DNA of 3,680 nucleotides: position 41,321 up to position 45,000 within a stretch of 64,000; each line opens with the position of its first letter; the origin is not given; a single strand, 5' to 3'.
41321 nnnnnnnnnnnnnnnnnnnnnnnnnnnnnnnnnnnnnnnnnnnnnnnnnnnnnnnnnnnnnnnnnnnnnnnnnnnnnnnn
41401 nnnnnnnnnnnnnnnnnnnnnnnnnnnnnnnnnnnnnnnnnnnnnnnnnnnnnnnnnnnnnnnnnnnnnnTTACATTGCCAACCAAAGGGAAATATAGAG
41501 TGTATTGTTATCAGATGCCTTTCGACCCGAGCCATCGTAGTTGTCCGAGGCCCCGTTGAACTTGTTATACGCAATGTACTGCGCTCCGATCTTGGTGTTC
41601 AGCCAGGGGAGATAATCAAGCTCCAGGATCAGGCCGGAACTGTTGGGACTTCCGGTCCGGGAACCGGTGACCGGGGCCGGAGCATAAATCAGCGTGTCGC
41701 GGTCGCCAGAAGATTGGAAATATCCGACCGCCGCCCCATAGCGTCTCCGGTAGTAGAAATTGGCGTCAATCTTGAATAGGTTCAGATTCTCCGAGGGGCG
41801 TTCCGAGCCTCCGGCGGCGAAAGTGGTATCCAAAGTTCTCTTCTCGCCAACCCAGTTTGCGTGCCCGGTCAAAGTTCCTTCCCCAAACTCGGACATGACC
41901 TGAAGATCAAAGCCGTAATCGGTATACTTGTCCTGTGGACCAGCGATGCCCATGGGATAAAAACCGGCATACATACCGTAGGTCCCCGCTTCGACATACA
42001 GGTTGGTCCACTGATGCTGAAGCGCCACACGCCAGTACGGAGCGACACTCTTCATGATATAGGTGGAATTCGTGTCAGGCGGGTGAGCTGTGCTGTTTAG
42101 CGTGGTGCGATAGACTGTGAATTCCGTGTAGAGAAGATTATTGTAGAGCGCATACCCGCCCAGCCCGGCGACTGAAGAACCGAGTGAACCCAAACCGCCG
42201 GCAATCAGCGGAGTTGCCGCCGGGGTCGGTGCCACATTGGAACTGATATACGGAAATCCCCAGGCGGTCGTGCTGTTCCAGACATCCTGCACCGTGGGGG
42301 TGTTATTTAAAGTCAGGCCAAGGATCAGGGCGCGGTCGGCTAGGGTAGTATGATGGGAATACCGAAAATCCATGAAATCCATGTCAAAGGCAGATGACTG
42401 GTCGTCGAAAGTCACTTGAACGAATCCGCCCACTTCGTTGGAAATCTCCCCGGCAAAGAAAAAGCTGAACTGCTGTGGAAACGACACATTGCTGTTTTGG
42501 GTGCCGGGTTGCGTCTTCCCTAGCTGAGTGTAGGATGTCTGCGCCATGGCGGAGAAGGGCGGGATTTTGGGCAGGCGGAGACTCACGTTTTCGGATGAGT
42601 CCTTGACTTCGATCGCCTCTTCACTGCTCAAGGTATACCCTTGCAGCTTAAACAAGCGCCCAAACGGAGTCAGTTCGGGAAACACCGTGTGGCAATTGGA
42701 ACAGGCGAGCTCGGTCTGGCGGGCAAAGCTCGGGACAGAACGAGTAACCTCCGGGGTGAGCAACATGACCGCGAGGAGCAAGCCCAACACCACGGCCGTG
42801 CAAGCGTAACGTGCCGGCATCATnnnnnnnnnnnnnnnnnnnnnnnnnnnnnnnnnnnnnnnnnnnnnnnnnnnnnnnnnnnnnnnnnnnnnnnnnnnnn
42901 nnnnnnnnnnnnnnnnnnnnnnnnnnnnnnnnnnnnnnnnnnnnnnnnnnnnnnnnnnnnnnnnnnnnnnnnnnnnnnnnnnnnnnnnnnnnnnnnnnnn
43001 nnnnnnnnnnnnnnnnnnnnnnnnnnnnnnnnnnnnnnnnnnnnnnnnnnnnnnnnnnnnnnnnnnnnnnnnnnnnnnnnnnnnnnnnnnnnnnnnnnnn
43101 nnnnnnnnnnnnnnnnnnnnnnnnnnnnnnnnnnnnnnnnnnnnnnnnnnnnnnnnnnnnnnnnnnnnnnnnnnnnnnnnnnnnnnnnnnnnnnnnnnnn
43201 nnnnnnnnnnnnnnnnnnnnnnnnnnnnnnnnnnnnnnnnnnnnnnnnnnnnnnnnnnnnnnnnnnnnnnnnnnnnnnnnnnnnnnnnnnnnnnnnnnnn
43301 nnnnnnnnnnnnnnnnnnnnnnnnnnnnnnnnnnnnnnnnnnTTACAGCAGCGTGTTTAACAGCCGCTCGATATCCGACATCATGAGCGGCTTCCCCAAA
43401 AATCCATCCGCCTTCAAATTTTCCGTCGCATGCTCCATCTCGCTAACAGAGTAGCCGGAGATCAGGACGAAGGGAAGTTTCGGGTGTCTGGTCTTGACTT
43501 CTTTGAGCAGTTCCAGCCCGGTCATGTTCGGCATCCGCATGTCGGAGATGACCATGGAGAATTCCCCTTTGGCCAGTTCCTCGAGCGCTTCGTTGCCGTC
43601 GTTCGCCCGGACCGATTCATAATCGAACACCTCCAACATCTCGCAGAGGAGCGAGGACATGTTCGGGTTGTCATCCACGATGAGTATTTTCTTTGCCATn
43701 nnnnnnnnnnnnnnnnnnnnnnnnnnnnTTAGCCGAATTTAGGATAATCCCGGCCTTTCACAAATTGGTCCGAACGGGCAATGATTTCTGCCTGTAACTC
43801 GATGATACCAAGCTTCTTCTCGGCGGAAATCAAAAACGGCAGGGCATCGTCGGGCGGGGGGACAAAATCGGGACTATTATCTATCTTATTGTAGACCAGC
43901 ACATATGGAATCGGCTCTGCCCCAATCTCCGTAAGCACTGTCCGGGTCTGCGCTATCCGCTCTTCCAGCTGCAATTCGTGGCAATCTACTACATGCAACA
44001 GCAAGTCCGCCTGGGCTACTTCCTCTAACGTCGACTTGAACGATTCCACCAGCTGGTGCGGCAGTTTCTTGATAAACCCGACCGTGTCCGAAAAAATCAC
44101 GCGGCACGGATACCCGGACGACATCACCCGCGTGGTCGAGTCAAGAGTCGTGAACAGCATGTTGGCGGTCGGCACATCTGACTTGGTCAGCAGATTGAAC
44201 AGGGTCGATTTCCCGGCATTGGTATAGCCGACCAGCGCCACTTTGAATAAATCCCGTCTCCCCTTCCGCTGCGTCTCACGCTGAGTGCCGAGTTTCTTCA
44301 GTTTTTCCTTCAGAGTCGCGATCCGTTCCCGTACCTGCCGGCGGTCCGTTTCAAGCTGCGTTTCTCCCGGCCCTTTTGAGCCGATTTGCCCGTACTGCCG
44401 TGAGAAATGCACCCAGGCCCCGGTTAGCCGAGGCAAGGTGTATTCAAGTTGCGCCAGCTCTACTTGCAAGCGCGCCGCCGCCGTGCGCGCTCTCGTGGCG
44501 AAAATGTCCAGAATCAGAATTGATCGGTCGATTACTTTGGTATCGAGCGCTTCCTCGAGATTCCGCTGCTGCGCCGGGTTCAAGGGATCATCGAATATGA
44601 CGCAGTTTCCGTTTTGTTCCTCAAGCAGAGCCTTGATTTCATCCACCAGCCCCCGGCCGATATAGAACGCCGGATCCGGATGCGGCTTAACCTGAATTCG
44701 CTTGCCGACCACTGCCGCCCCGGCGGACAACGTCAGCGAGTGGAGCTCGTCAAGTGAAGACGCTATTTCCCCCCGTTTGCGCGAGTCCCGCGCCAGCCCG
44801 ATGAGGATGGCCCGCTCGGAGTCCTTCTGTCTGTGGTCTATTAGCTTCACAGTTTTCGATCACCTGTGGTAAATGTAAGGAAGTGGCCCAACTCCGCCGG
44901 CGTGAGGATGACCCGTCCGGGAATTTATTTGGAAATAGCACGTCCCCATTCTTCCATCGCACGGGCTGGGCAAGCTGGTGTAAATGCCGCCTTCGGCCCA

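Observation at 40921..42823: Two-gene module: fused monoheme cytochrome/beta-barrel (Cyc2-like architecture) plus soluble cytochrome c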

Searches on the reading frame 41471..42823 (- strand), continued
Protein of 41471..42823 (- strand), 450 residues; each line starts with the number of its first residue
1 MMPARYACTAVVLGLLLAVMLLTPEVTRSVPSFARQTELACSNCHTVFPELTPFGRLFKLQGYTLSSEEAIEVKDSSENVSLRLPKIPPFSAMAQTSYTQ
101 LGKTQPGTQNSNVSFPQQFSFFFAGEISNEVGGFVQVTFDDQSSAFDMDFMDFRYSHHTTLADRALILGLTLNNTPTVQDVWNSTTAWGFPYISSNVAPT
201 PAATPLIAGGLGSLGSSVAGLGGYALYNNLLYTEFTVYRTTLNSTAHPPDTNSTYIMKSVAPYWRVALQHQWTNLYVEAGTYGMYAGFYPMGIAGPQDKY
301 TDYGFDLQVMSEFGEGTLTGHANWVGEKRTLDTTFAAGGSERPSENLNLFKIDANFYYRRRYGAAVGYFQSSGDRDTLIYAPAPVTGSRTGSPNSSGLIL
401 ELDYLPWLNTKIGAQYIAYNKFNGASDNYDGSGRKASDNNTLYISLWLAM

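Call 90: get_annotated_region(hit=H7, flank=4000)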
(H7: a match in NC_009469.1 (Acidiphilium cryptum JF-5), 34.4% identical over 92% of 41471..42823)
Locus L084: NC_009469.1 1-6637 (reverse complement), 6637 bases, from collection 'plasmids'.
description: Acidiphilium cryptum JF-5 plasmid pACRY03, complete sequence
organism: Acidiphilium cryptum JF-5 (NCBI taxid 349163)
taxonomy: Bacteria; Pseudomonadota; Alphaproteobacteria; Rhodospirillales; Acetobacteraceae; Acidiphilium; Acidiphilium cryptum; Acidiphilium cryptum JF-5
host: -; source: -; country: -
typing (MOB-suite, as given by PLSDB): conjugative; replicon rep_cluster_296; relaxase MOBF; mating-pair formation MPF_T
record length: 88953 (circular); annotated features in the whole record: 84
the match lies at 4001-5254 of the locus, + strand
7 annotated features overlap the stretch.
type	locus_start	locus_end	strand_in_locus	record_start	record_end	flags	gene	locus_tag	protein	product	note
CDS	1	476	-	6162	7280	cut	-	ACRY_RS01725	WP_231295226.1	Rid family hydrolase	-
CDS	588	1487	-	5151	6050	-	-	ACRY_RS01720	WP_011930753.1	U32 family peptidase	GO:0006744 - ubiquinone biosynthetic process [Evidence IEA]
CDS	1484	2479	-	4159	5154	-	-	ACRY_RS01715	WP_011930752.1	peptidase U32 family protein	-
CDS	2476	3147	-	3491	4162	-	-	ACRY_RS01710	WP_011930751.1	SCP2 sterol-binding domain-containing protein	-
CDS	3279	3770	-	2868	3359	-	-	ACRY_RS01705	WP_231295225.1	transposase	GO:0006313 - DNA transposition [Evidence IEA]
CDS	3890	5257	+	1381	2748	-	-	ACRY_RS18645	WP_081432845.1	hypothetical protein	-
CDS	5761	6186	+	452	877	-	-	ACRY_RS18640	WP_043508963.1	c-type cytochrome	-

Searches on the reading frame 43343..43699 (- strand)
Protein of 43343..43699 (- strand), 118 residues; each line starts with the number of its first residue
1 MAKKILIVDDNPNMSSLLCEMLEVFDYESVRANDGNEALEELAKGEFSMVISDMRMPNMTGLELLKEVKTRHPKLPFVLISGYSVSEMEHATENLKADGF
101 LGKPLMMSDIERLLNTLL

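Call 3: search_protein_families(library=pfam, proteins=[window:43343-43699:-], max_evalue=1)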
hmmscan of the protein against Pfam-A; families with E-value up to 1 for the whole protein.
window:43343-43699:- (118 aa): 4 families
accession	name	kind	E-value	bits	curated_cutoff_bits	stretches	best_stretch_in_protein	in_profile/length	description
PF00072.30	Response_reg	-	6.8e-24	84.6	30.2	1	5-112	1-108/111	Response regulator receiver domain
PF06490.17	FleQ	-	0.00027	21.7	22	1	4-89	1-84/108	Flagellar regulatory protein FleQ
PF01728.25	FtsJ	-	0.073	13.4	24.1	1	24-115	69-150/181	FtsJ-like methyltransferase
PF18428.7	BRCT_3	-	0.27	11.7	26.1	1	3-59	6-61/102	BRCA1 C Terminus (BRCT) domain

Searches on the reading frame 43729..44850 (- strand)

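Call 3: search_protein_families(library=pfam, proteins=[window:43729-44850:-], max_evalue=1)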
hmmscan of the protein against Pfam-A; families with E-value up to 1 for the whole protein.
window:43729-44850:- (373 aa): 13 families
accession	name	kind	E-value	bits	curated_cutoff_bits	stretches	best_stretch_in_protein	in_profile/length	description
PF16360.10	GTP-bdg_M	-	3.2e-30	104.9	29.5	1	120-198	1-79/79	GTP-binding GTPase Middle Region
PF13167.11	GTP-bdg_N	-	4.3e-30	104.6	25.4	1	31-118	2-89/89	GTP-binding GTPase N-terminal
PF01926.29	MMR_HSR1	-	3.1e-22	79.2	21.9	1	203-322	1-113/113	50S ribosome-binding GTPase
PF02421.24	FeoB_N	-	1.2e-07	31.8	27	1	203-325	2-117/156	Ferrous iron transport protein B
PF00009.33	GTP_EFTU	-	2.6e-05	24.3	26.5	1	275-326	87-134/188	Elongation factor Tu GTP binding domain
PF00005.33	ABC_tran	-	0.0028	18.7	25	1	204-263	14-67/137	ABC transporter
PF00350.29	Dynamin_N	-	0.0063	17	27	1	204-234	1-31/168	Dynamin family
PF00025.27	Arf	-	0.0088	16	22.3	0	199-228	12-41/174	ADP-ribosylation factor family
PF03193.22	RsgA_GTPase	-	0.13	12.5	30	0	204-225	109-130/174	RsgA GTPase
PF09439.16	SRPRB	-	0.15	11.8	25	1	204-232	6-34/178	Signal recognition particle receptor beta subunit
PF08477.19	Roc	-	0.2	12.3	27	1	203-324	1-119/119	Ras of Complex, Roc, domain of DAPkinase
PF19993.5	DO-GTPase2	-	0.4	10.8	27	0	276-302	114-142/226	Double-GTPase 2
PF13238.12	AAA_18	-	0.58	11.1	29.4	1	204-301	1-110/128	AAA domain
